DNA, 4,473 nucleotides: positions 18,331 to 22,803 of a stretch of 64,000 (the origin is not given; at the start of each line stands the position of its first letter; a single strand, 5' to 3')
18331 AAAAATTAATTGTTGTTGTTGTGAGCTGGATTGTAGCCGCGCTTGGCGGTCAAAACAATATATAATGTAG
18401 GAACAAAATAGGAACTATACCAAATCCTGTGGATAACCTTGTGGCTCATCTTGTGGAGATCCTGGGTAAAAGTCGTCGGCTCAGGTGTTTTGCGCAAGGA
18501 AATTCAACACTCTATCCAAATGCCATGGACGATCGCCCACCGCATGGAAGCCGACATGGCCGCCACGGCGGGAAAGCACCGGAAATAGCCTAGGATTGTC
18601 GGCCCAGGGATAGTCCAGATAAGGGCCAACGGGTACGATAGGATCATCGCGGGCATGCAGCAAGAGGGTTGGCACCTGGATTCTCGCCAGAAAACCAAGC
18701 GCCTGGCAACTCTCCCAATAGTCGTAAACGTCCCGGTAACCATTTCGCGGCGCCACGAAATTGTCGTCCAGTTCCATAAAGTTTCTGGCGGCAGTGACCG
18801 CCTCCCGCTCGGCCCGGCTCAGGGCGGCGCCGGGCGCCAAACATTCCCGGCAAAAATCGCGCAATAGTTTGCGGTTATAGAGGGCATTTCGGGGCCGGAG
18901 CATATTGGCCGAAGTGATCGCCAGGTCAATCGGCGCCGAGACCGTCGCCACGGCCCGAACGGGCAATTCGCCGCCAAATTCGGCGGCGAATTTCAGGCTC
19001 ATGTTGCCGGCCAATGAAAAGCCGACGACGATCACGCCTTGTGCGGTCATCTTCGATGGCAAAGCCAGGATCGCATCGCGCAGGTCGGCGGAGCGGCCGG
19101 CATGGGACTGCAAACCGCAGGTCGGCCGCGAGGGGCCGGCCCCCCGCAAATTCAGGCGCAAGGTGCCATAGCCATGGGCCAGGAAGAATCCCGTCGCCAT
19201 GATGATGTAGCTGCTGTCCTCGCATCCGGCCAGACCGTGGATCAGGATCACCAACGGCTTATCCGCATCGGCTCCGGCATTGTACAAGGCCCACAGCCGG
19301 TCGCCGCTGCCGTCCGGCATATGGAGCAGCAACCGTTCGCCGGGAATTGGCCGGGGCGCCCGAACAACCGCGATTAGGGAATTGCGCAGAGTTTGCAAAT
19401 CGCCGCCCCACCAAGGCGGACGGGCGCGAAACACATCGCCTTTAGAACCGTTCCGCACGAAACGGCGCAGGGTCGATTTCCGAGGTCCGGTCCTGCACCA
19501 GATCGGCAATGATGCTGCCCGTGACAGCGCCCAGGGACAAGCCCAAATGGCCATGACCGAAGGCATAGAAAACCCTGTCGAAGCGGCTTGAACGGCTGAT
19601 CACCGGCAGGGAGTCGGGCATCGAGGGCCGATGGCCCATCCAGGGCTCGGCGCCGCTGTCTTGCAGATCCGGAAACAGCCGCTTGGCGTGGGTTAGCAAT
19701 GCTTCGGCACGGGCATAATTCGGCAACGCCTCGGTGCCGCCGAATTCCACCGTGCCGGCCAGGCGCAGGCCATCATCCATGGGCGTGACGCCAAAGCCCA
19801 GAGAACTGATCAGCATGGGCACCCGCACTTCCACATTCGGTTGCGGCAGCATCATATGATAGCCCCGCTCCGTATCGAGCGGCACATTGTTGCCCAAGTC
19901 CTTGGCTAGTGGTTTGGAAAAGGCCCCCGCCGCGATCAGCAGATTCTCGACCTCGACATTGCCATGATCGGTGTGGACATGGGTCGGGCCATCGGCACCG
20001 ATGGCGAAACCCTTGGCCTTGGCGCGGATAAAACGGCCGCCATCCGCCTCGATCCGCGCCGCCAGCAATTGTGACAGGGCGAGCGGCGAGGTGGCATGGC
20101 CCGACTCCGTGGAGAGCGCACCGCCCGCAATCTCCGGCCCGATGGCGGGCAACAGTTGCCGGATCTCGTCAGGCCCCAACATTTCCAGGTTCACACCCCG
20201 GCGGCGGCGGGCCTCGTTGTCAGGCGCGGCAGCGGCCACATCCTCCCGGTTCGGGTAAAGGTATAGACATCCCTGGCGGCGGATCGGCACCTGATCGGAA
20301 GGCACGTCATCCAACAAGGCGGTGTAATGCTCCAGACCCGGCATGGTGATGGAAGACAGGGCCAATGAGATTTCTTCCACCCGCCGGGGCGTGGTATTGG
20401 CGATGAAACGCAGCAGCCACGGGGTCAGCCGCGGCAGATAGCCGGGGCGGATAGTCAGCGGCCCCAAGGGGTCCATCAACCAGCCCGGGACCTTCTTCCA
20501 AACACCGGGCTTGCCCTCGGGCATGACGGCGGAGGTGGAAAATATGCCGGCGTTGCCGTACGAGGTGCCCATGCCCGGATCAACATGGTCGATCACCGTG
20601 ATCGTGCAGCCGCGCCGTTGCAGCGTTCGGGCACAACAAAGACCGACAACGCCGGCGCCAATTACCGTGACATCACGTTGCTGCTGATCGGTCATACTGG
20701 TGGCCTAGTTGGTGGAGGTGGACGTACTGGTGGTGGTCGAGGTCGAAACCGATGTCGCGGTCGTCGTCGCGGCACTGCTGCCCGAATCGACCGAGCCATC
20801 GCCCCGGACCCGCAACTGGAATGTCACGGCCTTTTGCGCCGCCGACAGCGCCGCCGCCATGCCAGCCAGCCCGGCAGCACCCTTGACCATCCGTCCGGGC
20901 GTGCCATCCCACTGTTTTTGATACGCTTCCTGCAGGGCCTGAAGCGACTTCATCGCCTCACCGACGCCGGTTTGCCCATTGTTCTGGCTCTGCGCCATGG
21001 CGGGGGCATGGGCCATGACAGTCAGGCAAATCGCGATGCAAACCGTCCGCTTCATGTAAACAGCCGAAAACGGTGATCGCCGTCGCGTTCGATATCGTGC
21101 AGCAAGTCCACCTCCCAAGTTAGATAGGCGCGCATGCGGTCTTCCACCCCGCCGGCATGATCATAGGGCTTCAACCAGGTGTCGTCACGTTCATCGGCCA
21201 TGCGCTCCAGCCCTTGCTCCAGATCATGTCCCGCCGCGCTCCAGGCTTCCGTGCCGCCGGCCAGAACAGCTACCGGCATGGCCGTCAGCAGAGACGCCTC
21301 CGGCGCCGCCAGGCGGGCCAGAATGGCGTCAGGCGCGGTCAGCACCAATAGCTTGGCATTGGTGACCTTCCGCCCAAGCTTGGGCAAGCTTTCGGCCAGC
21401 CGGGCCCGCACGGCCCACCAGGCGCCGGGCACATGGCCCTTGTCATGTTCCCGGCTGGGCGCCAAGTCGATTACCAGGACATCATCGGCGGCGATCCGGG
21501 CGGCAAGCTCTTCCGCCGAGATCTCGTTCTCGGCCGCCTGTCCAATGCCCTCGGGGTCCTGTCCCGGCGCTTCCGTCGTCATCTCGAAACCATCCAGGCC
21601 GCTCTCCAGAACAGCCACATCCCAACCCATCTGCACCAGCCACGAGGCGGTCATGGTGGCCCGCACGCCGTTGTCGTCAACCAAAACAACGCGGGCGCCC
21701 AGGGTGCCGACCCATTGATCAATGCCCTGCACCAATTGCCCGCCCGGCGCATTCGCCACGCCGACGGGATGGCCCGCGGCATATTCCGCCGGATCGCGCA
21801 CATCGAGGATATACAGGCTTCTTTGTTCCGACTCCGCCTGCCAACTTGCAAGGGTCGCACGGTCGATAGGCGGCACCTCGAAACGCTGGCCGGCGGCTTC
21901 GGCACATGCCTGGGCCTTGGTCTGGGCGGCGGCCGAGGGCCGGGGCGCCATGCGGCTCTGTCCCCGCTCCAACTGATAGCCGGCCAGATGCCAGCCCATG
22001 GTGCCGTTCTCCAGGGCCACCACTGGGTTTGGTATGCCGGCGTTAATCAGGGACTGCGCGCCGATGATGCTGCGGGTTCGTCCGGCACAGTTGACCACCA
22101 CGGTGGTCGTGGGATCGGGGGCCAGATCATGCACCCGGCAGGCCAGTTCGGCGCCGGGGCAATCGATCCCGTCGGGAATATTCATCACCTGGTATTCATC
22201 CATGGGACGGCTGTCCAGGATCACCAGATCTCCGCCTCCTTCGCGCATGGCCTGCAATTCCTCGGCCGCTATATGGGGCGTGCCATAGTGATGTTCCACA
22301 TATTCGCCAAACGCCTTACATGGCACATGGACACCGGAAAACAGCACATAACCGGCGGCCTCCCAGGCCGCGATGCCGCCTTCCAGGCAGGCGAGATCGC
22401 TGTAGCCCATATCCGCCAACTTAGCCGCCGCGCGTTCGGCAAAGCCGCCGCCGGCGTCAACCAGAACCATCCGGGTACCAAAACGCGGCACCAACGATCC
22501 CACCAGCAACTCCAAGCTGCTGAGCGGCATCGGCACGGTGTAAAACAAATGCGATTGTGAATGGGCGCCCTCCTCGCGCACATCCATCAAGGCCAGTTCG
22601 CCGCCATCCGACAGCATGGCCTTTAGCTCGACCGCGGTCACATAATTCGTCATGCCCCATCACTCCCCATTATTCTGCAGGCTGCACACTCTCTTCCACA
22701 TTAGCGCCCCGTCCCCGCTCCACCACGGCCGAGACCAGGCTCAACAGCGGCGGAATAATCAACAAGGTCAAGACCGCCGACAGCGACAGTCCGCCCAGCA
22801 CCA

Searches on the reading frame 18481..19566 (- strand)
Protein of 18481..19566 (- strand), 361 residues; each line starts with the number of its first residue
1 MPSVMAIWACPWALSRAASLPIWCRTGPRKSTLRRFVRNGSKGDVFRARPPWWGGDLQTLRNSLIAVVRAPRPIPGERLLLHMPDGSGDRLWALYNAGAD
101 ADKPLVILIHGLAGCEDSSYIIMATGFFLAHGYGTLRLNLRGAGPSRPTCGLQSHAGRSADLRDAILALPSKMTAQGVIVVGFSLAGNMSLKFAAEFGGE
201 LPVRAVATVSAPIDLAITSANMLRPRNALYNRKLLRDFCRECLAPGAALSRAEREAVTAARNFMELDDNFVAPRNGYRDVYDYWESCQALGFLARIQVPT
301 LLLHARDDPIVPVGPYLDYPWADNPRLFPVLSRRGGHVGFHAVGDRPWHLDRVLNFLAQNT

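Call 9: search_protein_families(library=pfam, proteins=[window:18481-19566:-])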
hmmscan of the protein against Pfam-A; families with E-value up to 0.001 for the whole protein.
window:18481-19566:- (361 aa): 3 families
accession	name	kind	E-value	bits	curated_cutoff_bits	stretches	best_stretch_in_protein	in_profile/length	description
PF00561.26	Abhydrolase_1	-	1.4e-18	67.9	25.8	1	104-340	1-241/245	alpha/beta hydrolase fold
PF12697.13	Abhydrolase_6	-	8.3e-10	40.1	26.3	1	106-340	1-207/217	Alpha/beta hydrolase family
PF12146.15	Hydrolase_4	-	2.8e-08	33.8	27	1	103-313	4-207/239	Serine aminopeptidase, S33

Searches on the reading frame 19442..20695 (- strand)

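Call 9: search_protein_families(library=pfam, proteins=[window:19442-20695:-])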
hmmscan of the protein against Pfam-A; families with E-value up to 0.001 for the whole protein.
window:19442-20695:- (417 aa): 8 families
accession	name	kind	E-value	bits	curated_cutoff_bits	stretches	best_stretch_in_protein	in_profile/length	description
PF01266.30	DAO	-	3.7e-62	211.3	27.9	1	8-399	1-353/353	FAD dependent oxidoreductase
PF13450.12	NAD_binding_8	-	6.4e-06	26.8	21.9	1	11-37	1-27/68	NAD(P)-binding Rossmann-like domain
PF07992.20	Pyr_redox_2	-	1.2e-05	25.3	26.1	1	5-39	141-175/291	Pyridine nucleotide-disulphide oxidoreductase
PF03486.20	HI0933_like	-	1.5e-05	25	50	0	8-38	2-32/244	HI0933-like protein Rossmann domain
PF13738.12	Pyr_redox_3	-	0.00034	20.4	30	0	11-37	2-29/305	Pyridine nucleotide-disulphide oxidoreductase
PF01946.23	Thi4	-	0.00036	20.3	26.2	1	4-53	15-65/235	Thi4 family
PF00890.30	FAD_binding_2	-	0.00046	19.9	20.4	1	8-51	1-45/414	FAD binding domain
PF00070.33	Pyr_redox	-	0.00052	20.9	22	0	9-38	2-31/82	Pyridine nucleotide-disulphide oxidoreductase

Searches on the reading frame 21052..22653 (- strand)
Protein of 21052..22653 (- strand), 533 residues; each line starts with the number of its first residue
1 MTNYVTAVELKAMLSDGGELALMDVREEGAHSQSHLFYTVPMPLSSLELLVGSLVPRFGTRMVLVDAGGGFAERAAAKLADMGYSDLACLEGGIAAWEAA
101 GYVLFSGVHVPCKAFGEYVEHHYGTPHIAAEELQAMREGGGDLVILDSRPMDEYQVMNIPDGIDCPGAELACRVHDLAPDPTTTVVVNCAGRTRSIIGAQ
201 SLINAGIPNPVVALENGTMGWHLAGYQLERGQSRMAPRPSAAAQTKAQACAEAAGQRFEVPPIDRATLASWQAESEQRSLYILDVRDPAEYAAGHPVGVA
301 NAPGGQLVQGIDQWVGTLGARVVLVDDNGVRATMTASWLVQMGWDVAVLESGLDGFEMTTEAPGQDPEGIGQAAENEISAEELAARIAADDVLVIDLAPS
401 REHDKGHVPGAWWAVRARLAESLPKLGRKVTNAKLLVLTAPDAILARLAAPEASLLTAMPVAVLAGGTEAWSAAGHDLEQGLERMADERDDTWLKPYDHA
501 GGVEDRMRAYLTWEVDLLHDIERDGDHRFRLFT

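Call 9: search_protein_families(library=pfam, proteins=[window:21052-22653:-])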
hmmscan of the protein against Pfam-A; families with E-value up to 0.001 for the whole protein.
window:21052-22653:- (533 aa): 1 family
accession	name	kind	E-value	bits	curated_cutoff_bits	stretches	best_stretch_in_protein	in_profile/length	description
PF00581.25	Rhodanese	-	1.7e-43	147.6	22.2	4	276-357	10-100/102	Rhodanese-like domain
